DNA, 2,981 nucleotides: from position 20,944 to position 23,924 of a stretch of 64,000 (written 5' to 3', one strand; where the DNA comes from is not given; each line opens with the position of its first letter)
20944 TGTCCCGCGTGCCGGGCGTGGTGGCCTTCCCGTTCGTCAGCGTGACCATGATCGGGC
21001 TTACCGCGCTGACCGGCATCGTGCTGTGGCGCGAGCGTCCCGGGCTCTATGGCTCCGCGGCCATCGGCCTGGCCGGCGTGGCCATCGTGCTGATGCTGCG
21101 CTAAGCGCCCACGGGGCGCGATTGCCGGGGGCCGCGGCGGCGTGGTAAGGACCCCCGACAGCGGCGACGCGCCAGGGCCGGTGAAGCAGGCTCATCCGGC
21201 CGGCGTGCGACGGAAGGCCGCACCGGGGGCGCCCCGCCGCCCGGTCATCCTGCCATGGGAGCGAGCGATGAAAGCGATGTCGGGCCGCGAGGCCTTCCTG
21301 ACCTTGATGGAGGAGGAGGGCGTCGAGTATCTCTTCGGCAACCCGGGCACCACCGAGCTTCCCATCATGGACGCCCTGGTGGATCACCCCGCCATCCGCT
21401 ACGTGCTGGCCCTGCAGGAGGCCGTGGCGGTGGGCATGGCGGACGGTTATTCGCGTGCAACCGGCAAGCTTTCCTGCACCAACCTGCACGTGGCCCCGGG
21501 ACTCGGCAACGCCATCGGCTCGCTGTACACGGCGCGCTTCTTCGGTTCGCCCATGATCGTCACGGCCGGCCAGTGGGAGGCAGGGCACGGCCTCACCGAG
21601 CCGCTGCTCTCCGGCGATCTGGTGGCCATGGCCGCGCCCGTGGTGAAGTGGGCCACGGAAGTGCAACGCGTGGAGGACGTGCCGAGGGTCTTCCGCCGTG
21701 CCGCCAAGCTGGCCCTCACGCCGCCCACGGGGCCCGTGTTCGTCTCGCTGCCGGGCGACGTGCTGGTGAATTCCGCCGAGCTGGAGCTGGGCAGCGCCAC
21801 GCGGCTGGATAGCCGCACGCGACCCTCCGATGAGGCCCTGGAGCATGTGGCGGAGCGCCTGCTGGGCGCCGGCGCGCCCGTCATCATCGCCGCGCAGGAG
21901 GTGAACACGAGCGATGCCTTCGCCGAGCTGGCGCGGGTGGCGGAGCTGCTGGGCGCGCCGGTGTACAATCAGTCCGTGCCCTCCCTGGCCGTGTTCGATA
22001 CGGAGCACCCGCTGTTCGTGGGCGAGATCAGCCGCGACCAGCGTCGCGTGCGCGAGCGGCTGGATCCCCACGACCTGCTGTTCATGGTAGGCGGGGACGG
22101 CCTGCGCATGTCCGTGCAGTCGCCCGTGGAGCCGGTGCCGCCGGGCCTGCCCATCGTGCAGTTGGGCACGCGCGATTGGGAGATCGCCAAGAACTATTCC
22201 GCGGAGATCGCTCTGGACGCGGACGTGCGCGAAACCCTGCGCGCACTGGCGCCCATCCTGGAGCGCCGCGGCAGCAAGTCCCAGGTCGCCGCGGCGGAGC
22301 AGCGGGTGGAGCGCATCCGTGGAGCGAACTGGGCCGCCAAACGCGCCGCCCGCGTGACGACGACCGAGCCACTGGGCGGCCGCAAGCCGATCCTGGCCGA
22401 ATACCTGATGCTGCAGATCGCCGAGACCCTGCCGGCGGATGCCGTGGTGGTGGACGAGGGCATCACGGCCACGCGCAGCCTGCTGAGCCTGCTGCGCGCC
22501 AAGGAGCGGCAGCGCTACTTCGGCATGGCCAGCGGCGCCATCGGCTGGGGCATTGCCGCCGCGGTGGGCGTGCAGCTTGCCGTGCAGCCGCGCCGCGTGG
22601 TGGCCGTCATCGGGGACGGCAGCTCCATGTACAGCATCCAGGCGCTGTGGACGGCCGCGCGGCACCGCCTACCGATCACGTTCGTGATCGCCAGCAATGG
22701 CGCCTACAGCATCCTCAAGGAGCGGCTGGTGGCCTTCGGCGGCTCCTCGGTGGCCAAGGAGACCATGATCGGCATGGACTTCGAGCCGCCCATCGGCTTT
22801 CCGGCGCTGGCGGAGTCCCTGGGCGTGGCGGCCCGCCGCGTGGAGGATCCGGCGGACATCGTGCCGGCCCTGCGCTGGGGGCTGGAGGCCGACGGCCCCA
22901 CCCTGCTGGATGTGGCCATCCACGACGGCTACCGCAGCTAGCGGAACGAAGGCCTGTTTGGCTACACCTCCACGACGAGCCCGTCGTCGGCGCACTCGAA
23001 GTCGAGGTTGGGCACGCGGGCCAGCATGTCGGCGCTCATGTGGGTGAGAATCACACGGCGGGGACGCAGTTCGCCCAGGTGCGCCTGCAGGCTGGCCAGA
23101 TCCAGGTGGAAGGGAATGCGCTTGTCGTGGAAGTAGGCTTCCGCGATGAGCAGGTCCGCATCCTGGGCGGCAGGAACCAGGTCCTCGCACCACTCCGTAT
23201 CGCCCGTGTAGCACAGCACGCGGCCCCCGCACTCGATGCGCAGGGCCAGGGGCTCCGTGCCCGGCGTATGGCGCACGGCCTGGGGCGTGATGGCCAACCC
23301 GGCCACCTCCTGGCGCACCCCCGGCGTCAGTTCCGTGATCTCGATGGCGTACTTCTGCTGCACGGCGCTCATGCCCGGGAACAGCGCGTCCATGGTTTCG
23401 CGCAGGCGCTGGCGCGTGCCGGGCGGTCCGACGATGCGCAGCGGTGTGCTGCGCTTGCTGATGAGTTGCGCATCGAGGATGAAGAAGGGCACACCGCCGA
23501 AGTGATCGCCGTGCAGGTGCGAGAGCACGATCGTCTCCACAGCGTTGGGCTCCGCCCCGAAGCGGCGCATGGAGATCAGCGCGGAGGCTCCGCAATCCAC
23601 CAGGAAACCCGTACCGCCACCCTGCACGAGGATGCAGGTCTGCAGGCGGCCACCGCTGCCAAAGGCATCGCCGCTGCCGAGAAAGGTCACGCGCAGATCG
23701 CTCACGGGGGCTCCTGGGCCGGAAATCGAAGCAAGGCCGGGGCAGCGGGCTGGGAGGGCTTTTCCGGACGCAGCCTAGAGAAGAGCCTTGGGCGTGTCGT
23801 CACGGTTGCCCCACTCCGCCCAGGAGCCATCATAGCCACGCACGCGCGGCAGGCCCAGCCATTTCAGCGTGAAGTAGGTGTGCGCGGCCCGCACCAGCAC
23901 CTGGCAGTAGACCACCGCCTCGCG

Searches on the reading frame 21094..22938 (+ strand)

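Call 72: search_protein_families(library=pfam, proteins=[window:21094-22938:+], max_evalue=0.00001)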
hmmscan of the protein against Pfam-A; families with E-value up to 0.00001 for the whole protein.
window:21094-22938:+ (615 aa): 3 families
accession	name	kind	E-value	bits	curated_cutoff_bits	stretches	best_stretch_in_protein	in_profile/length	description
PF02775.26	TPP_enzyme_C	-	7.1e-30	104.2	21.9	1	466-607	12-151/151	Thiamine pyrophosphate enzyme, C-terminal TPP binding domain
PF02776.23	TPP_enzyme_N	-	5.6e-29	100.8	26.8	1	62-163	1-102/119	Thiamine pyrophosphate enzyme, N-terminal TPP binding domain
PF00205.28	TPP_enzyme_M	-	5.5e-20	71.9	30.4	1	250-385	2-137/137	Thiamine pyrophosphate enzyme, central domain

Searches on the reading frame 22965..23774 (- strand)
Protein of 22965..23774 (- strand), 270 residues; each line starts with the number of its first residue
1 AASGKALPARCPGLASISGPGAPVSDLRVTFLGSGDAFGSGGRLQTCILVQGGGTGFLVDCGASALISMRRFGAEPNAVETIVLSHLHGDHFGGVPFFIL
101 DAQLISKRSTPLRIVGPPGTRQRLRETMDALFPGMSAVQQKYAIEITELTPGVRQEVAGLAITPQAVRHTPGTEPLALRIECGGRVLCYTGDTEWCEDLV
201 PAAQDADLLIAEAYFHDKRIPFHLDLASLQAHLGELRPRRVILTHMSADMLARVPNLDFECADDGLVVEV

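Call 72: search_protein_families(library=pfam, proteins=[window:22965-23774:-], max_evalue=0.00001)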
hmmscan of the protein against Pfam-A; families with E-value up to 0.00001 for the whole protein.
window:22965-23774:- (270 aa): 3 families
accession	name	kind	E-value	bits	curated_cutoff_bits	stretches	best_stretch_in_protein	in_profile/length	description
PF12706.13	Lactamase_B_2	-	2.9e-25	89.5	27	1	57-246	3-200/200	Beta-lactamase superfamily domain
PF00753.33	Lactamase_B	-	3.6e-17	63.4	22.7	1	42-195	3-152/196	Metallo-beta-lactamase superfamily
PF23023.1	Anti-Pycsar_Apyc1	-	2.3e-06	27.7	50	1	27-100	3-75/250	Anti-Pycsar protein Apyc1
